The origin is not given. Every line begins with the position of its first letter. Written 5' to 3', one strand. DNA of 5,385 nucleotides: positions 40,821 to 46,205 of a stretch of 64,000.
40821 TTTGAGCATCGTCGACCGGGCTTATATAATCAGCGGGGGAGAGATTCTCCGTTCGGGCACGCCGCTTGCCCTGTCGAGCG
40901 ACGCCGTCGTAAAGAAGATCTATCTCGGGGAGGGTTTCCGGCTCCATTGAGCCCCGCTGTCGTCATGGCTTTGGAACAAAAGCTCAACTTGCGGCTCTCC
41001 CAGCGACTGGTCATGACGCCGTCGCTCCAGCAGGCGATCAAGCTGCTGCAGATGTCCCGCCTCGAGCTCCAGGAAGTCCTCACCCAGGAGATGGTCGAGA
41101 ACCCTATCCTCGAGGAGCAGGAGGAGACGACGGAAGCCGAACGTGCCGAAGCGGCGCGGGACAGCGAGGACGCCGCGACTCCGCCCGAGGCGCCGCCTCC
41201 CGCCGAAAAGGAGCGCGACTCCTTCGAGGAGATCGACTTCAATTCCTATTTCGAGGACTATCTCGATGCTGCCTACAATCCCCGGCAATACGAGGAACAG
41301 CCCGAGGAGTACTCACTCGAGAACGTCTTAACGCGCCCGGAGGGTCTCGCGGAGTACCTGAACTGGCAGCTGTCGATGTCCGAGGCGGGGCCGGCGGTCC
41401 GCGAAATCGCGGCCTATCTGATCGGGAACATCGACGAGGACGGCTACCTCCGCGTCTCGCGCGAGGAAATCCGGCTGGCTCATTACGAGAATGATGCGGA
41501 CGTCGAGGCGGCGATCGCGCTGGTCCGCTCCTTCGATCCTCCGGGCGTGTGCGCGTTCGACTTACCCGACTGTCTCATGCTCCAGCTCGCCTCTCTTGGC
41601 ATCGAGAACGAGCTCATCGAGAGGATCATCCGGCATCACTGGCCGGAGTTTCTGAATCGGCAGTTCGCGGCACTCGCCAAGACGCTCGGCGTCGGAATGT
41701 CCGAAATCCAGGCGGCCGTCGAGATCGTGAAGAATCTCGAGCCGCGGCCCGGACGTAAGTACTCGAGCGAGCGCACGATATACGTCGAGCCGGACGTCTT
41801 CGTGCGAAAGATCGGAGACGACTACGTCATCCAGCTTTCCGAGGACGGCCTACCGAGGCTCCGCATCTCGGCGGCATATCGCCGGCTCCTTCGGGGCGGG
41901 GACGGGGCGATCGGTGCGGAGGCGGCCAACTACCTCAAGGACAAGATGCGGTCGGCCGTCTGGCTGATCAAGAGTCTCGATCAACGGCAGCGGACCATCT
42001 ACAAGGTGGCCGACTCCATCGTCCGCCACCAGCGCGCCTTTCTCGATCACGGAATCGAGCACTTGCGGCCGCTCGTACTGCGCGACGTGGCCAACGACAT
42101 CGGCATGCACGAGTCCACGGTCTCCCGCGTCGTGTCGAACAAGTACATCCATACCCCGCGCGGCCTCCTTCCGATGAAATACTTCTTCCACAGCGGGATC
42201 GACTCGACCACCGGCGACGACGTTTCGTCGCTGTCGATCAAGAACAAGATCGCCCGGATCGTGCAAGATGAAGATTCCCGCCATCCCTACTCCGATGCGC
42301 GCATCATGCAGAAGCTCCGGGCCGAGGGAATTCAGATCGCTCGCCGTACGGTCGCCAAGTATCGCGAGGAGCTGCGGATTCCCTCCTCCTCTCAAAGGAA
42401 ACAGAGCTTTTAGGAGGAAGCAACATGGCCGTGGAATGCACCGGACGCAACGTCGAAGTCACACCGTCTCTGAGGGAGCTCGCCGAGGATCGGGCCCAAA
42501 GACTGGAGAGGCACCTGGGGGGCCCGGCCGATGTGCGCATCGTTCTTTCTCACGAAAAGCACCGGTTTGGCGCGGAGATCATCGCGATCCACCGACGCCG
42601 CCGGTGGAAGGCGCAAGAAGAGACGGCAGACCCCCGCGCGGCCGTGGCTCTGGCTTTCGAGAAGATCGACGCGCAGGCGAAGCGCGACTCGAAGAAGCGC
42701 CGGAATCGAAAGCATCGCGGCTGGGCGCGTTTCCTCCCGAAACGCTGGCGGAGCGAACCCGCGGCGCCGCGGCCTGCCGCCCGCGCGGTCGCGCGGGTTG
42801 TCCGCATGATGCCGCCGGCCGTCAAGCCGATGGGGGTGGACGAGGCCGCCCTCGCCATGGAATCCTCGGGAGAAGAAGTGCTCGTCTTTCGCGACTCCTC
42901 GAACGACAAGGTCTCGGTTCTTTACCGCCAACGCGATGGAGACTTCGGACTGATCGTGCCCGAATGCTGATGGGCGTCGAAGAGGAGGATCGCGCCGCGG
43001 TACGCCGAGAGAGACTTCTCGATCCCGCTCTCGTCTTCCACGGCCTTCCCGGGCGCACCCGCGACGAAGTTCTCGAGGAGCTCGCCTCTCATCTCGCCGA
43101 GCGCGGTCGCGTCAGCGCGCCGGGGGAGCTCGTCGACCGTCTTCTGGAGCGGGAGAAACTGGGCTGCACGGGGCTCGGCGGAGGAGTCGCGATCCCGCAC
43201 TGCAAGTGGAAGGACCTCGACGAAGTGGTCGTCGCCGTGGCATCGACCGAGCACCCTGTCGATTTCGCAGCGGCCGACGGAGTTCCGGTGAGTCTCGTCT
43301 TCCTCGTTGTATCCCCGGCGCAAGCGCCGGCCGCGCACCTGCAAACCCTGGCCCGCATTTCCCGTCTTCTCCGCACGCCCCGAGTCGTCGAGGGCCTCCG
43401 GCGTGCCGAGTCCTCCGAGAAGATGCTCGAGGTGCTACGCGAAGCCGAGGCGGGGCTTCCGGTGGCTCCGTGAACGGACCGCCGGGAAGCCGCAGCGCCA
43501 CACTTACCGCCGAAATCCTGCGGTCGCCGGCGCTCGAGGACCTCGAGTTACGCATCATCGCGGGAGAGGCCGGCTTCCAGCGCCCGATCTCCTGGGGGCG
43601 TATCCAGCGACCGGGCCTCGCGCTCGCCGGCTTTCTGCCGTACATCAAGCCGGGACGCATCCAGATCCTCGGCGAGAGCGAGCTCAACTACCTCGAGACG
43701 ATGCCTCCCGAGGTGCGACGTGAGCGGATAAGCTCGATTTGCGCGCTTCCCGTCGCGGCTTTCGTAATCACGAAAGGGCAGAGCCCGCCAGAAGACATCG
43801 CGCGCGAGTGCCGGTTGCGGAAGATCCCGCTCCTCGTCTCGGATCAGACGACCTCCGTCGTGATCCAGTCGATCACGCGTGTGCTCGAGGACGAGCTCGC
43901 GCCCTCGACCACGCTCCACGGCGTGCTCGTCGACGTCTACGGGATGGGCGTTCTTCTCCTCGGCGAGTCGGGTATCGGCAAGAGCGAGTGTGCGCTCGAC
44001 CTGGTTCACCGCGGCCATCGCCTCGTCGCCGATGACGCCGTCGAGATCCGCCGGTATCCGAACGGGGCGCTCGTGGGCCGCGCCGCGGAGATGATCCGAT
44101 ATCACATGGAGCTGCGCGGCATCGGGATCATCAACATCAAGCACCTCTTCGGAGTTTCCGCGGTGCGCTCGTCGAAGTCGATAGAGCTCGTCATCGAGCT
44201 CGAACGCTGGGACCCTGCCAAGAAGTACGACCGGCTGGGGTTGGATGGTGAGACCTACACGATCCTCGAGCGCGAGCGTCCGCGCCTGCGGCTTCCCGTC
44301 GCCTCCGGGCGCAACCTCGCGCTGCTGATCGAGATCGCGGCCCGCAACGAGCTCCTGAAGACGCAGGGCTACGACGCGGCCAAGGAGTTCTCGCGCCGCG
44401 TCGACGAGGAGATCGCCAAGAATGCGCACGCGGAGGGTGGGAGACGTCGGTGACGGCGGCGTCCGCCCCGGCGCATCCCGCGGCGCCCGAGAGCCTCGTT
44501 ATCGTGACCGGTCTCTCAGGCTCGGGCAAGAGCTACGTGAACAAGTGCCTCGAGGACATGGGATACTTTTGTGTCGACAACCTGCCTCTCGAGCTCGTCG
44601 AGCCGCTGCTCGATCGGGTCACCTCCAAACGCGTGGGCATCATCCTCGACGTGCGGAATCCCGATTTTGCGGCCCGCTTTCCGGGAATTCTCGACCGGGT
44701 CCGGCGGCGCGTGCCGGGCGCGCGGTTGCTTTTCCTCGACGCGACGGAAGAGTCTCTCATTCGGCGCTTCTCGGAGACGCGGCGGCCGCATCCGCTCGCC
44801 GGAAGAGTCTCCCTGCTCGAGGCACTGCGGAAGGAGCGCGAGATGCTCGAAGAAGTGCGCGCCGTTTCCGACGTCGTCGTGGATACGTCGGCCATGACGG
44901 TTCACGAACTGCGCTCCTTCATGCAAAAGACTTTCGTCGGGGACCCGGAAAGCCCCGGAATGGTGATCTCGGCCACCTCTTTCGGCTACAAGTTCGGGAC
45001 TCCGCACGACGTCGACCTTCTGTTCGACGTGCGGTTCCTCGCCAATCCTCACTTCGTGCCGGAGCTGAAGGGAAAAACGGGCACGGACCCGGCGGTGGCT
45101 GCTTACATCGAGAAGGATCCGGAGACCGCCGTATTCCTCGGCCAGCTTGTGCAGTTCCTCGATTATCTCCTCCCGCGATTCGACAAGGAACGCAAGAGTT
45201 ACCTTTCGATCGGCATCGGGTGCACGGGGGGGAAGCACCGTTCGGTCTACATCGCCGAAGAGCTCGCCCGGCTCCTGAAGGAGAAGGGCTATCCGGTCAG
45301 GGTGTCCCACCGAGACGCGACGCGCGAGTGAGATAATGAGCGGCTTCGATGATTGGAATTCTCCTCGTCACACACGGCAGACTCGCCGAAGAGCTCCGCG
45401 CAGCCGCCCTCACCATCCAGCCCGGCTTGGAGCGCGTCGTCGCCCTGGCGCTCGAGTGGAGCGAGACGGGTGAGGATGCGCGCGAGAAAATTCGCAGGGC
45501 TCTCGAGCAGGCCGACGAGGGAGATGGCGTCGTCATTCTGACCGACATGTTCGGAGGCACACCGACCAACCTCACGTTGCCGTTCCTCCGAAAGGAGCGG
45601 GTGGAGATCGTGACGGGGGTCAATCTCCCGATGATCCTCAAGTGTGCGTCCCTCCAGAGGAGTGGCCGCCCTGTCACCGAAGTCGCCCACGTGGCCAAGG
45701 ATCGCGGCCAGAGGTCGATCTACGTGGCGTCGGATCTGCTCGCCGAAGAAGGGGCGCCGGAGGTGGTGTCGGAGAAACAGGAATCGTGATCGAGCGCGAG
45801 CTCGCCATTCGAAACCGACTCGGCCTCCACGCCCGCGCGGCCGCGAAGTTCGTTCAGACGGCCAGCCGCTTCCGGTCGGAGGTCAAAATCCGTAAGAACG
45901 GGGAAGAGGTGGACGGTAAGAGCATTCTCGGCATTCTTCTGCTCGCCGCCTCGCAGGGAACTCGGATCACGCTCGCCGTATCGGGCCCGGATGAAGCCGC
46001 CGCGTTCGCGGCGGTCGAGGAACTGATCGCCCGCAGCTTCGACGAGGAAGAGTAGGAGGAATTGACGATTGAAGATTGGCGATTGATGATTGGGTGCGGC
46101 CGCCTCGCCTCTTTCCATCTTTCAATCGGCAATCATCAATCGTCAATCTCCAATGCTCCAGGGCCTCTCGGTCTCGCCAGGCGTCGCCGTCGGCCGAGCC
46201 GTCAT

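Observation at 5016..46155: A family of heptad-periodic, lower-GC intergenic elements placed between co-directional genes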

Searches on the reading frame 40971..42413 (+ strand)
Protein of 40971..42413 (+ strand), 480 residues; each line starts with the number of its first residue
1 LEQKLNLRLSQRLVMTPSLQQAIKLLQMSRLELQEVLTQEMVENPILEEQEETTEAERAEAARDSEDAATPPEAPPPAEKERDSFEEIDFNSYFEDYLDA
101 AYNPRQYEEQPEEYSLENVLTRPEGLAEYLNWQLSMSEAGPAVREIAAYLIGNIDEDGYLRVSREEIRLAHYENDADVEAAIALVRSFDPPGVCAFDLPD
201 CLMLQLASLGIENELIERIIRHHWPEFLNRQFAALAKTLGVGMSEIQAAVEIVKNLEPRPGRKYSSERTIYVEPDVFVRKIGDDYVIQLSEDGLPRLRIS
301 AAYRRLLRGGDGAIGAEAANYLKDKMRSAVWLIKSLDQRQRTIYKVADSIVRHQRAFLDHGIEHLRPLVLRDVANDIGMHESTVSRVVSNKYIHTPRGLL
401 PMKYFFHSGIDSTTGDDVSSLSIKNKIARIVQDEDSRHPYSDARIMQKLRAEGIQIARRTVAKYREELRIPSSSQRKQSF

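Call 77: search_protein_families(library=pfam, max_evalue=0.00001, proteins=[window:40971-42413:+])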
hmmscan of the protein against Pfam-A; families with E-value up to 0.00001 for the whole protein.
window:40971-42413:+ (480 aa): 3 families
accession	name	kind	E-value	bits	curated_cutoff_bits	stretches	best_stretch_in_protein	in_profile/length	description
PF04552.19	Sigma54_DBD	-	2.2e-66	222.9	22.8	1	320-478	2-160/160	Sigma-54, DNA binding domain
PF04963.19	Sigma54_CBD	-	3.5e-55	187.1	22.9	1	116-303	2-185/185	Sigma-54 factor, core binding domain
PF00309.25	Sigma54_AID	-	2.1e-16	59.9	23.8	1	4-49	1-46/46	Sigma-54 factor, Activator interacting domain (AID)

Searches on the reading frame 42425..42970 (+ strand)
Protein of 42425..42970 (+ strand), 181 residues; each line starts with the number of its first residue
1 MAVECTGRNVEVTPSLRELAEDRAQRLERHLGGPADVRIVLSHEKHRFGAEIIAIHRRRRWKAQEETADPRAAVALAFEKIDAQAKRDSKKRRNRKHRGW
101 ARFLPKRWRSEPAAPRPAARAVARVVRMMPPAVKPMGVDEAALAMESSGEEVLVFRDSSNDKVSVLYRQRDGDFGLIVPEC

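Call 78: search_protein_families(library=pfam, max_evalue=0.00001, proteins=[window:42425-42970:+])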
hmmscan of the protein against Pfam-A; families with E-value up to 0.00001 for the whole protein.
window:42425-42970:+ (181 aa): 2 families
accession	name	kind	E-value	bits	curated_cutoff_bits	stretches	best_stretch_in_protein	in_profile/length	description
PF16321.10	Ribosom_S30AE_C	-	4.3e-17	62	25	1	124-176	5-57/57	Sigma 54 modulation/S30EA ribosomal protein C terminus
PF02482.25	Ribosomal_S30AE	-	2.9e-15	57.2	23.7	1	4-93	2-88/88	Sigma 54 modulation protein / S30EA ribosomal protein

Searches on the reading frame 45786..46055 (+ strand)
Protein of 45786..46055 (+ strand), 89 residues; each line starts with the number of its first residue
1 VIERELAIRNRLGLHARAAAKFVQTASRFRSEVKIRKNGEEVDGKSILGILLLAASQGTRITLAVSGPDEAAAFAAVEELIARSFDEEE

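Call 30: find_encoding_contigs(protein=window:45786-46055:+, flank=10000, max_places=10)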
Protein window:45786-46055:+ (89 aa): 3 contigs read that carry it; 3 places shown.
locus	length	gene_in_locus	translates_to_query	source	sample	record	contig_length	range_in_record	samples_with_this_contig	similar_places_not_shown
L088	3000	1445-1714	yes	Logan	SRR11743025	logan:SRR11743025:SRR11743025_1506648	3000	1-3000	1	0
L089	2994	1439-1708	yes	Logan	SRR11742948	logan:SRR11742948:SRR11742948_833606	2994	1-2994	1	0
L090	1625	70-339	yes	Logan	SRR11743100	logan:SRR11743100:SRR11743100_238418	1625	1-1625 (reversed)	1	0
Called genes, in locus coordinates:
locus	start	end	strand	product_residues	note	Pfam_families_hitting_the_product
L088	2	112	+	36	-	?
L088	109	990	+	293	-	PF03668:RapZ-like_N, PF22740:PapZ_C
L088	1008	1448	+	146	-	PF03610:EIIA-man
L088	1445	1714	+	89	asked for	PF00381:PTS-HPr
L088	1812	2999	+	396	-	?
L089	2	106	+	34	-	?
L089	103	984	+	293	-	PF03668:RapZ-like_N, PF22740:PapZ_C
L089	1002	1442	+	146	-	PF03610:EIIA-man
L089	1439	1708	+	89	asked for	PF00381:PTS-HPr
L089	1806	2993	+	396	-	?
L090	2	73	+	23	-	?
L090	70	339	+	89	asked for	PF00381:PTS-HPr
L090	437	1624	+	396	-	?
